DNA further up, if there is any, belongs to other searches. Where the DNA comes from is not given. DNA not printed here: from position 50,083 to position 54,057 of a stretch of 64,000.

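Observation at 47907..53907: NuoE-like and NuoF-like genes plus a 1224-aa [2Fe-2S]-GltD-NuoG fusion: Bfu/Stn-type flavin-based bifurcating module with an unusual domain order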

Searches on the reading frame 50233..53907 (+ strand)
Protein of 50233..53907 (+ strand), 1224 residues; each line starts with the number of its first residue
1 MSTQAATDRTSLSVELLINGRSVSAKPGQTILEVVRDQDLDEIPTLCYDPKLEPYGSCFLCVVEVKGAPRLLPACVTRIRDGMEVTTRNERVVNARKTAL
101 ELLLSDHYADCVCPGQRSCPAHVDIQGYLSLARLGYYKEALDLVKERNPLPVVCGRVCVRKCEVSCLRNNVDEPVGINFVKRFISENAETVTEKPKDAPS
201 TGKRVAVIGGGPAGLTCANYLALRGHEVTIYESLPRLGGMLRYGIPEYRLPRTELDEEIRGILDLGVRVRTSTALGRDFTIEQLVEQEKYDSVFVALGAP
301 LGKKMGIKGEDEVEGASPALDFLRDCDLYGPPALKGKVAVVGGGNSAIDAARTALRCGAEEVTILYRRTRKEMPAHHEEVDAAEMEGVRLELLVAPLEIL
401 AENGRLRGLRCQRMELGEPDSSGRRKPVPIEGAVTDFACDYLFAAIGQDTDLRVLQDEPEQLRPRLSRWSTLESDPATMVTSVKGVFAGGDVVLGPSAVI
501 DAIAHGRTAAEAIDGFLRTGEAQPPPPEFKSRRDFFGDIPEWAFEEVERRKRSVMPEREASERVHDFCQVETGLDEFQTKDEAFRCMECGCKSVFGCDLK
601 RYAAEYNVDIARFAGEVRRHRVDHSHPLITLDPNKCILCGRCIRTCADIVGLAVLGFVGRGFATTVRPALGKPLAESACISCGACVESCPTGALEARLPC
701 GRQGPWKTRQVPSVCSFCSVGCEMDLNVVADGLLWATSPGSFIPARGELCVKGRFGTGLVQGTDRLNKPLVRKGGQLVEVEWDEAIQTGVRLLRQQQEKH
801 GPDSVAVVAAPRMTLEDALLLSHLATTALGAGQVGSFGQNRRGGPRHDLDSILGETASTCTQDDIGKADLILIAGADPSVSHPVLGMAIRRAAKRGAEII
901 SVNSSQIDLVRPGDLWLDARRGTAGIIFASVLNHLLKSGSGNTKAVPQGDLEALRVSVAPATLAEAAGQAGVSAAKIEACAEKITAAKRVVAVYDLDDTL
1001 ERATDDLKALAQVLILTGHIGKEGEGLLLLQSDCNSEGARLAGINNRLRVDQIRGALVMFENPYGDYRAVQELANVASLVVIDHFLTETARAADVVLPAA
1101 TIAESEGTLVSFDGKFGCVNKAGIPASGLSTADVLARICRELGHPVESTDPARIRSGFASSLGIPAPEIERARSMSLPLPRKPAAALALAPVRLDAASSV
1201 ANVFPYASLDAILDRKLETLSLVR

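Call 3: search_protein_families(library=pfam, proteins=[window:50233-53907:+], max_evalue=0.01)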
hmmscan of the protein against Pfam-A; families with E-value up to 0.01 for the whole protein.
window:50233-53907:+ (1224 aa): 29 families (the best 25 are shown)
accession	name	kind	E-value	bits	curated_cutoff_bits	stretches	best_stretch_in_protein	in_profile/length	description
PF00384.28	Molybdopterin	-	7.3e-31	107.9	24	1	765-1121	1-332/353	Molybdopterin oxidoreductase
PF07992.20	Pyr_redox_2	-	3.7e-30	105.8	26.1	1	204-506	2-291/291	Pyridine nucleotide-disulphide oxidoreductase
PF13510.11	Fer2_4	-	9.1e-19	67.7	22.8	1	13-89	3-81/82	2Fe-2S iron-sulfur cluster binding domain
PF14691.11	Fer4_20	-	2.1e-16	60.2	25.8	1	114-189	31-109/113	Dihydroprymidine dehydrogenase domain II, 4Fe-4S cluster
PF13738.12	Pyr_redox_3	-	1.9e-10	40.9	30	1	276-395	111-223/305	Pyridine nucleotide-disulphide oxidoreductase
PF22117.2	Fer4_Nqo3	-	4.6e-10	40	27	1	627-694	2-66/67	NADH-quinone oxidoreductase subunit 3, ferredoxin-like domain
PF13450.12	NAD_binding_8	-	1.8e-09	38.2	21.9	1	207-241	1-35/68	NAD(P)-binding Rossmann-like domain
PF00070.33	Pyr_redox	-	4.2e-09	37.2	22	1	204-238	1-35/82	Pyridine nucleotide-disulphide oxidoreductase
PF04879.21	Molybdop_Fe4S4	-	5.3e-09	36.3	22.7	1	710-760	3-53/55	Molybdopterin oxidoreductase Fe4S4 domain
PF12831.13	FAD_oxidored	-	3.5e-07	30.3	27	1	205-244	2-41/416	FAD dependent oxidoreductase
PF00037.32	Fer4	-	3.9e-07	30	21.1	2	676-695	5-24/24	4Fe-4S binding domain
PF13187.11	Fer4_9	-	4.3e-06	27.1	27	1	635-693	1-51/52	4Fe-4S dicluster domain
PF01266.30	DAO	-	5.1e-06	26.7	27.9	1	204-238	1-35/353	FAD dependent oxidoreductase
PF12837.12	Fer4_6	-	8.8e-06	25.9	25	2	676-694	6-24/24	4Fe-4S binding domain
PF01593.30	Amino_oxidase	-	1.1e-05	25.3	19.8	1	213-239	2-28/443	Flavin containing amine oxidoreductase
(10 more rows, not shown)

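Call 4: search_protein_families(library=ncbifam, proteins=[window:50233-53907:+], max_evalue=0.01)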
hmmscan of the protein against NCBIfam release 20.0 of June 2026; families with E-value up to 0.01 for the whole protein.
window:50233-53907:+ (1224 aa): 102 families (the best 25 are shown)
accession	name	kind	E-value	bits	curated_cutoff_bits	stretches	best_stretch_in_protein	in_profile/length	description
NF009454.0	PRK12814.1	equivalog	2.3e-180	601.2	916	1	13-648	3-630/657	putative NADPH-dependent glutamate synthase small subunit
NF009410.0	PRK12771.1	subfamily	5.5e-154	513.8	516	1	87-598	22-518/566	NAD(P)-binding protein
NF009414.0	PRK12778.1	equivalog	1.1e-113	381.1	1103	1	116-518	340-750/752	bifunctional dihydroorotate dehydrogenase B NAD binding subunit/NADPH-dependent glutamate synthase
TIGR01316.1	gltA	equivalog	2e-105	353.2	471.75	1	106-517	33-449/449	NADPH-dependent glutamate synthase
NF009413.0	PRK12775.1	equivalog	3.2e-92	309.9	1895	1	109-524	334-761/1006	putative trifunctional 2-polyprenylphenol hydroxylase/glutamate synthase subunit beta/ferritin domain-containing protein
TIGR03315.1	Se_ygfK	equivalog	1.6e-89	300.7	835.3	1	83-646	418-933/1012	putative selenate reductase subunit YgfK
NF010590.0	PRK13984.1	equivalog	2.3e-87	293.6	946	1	116-519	199-608/611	putative oxidoreductase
TIGR01318.1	gltD_gamma_fam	subfamily_domain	7.7e-82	275.3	482.95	1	116-518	51-466/467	glutamate synthase, small subunit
TIGR01973.1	NuoG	equivalog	2.2e-81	274.5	470.05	2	596-1127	103-594/606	NADH-quinone oxidoreductase subunit NuoG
NF009408.0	PRK12769.1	equivalog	2.6e-76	257.1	1003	1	116-517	237-651/659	formate-dependent uric acid utilization protein AegA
TIGR01591.1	Fdh-alpha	equivalog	5.6e-72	242.8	666.25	2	714-1039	2-330/672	formate dehydrogenase subunit alpha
NF009415.0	PRK12779.1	equivalog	1.2e-71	241.9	1519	1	117-515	212-624/944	putative bifunctional glutamate synthase subunit beta/2-polyprenylphenol hydroxylase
NF009409.0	PRK12770.1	subfamily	5.9e-69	232.8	343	1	196-519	12-352/360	putative glutamate synthase subunit beta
TIGR01317.1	GOGAT_sm_gam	subfamily_domain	6.4e-63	213.3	447.7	2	110-519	46-480/485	glutamate synthase small subunit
NF009451.0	PRK12809.1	equivalog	3.4e-62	210.7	1154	1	117-515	221-632/639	formate-dependent uric acid utilization protein YgfT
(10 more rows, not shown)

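Call 5: search_solved_structures(query=window:50233-53907:+, max_evalue=1e-10, show_alignments=1)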
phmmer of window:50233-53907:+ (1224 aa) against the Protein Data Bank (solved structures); distinct sequences matched with E-value up to 1e-10: 87 (the best 60 are shown).
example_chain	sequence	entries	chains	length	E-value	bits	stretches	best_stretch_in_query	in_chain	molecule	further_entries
9bov_A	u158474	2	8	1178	3.3e-253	846.5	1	16-1142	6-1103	Molybdopterin oxidoreductase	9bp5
8oh5_C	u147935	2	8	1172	2.9e-218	730.8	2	14-892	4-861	Formate dehydrogenase-O, major subunit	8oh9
9n5u_A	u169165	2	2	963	3.2e-182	611.4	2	9-518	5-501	NfnA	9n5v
5jca_L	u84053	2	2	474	9.7e-85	288.5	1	114-517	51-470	NADH-dependent Ferredoxin:NADP Oxidoreductase (NfnI) subunit alpha | NADH-dependent Ferredoxin:NADP Oxidoreductase subunit alpha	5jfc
4ylf_B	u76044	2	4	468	1.1e-83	285.1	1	114-524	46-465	Dihydropyrimidine dehydrogenase subunit A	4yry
5vj7_A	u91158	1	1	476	7.7e-78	265.7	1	114-517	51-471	Oxidoreductase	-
6tg9_A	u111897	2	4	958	4.2e-77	263.2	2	622-1039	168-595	Formate dehydrogenase subunit alpha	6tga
9wxb_B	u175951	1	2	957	6.3e-73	249.4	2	613-1039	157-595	Formate dehydrogenase alpha subunit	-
9gzq_A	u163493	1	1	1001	2.1e-66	227.8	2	709-1041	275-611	Probable oxidoreductase YjgC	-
8rqz_C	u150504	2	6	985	2.1e-66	227.8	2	709-1041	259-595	Probable oxidoreductase YjgC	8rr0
7t2r_A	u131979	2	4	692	8.2e-63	215.9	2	586-1160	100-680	NiFe hydrogenase subunit A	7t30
6s6s_G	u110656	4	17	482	1e-61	212.3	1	116-520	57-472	Glutamate synthase [NADPH] small chain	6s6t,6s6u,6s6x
2vdc_G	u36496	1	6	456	1.2e-61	212.1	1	110-520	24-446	GLUTAMATE SYNTHASE [NADPH] SMALL CHAIN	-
7vw6_A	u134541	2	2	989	2.3e-59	204.5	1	611-1044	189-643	Formate dehydrogenase | Tungsten-containing formate dehydrogenase alpha subunit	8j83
7e5z_A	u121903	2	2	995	2.4e-59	204.5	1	611-1044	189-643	Formate dehydrogenase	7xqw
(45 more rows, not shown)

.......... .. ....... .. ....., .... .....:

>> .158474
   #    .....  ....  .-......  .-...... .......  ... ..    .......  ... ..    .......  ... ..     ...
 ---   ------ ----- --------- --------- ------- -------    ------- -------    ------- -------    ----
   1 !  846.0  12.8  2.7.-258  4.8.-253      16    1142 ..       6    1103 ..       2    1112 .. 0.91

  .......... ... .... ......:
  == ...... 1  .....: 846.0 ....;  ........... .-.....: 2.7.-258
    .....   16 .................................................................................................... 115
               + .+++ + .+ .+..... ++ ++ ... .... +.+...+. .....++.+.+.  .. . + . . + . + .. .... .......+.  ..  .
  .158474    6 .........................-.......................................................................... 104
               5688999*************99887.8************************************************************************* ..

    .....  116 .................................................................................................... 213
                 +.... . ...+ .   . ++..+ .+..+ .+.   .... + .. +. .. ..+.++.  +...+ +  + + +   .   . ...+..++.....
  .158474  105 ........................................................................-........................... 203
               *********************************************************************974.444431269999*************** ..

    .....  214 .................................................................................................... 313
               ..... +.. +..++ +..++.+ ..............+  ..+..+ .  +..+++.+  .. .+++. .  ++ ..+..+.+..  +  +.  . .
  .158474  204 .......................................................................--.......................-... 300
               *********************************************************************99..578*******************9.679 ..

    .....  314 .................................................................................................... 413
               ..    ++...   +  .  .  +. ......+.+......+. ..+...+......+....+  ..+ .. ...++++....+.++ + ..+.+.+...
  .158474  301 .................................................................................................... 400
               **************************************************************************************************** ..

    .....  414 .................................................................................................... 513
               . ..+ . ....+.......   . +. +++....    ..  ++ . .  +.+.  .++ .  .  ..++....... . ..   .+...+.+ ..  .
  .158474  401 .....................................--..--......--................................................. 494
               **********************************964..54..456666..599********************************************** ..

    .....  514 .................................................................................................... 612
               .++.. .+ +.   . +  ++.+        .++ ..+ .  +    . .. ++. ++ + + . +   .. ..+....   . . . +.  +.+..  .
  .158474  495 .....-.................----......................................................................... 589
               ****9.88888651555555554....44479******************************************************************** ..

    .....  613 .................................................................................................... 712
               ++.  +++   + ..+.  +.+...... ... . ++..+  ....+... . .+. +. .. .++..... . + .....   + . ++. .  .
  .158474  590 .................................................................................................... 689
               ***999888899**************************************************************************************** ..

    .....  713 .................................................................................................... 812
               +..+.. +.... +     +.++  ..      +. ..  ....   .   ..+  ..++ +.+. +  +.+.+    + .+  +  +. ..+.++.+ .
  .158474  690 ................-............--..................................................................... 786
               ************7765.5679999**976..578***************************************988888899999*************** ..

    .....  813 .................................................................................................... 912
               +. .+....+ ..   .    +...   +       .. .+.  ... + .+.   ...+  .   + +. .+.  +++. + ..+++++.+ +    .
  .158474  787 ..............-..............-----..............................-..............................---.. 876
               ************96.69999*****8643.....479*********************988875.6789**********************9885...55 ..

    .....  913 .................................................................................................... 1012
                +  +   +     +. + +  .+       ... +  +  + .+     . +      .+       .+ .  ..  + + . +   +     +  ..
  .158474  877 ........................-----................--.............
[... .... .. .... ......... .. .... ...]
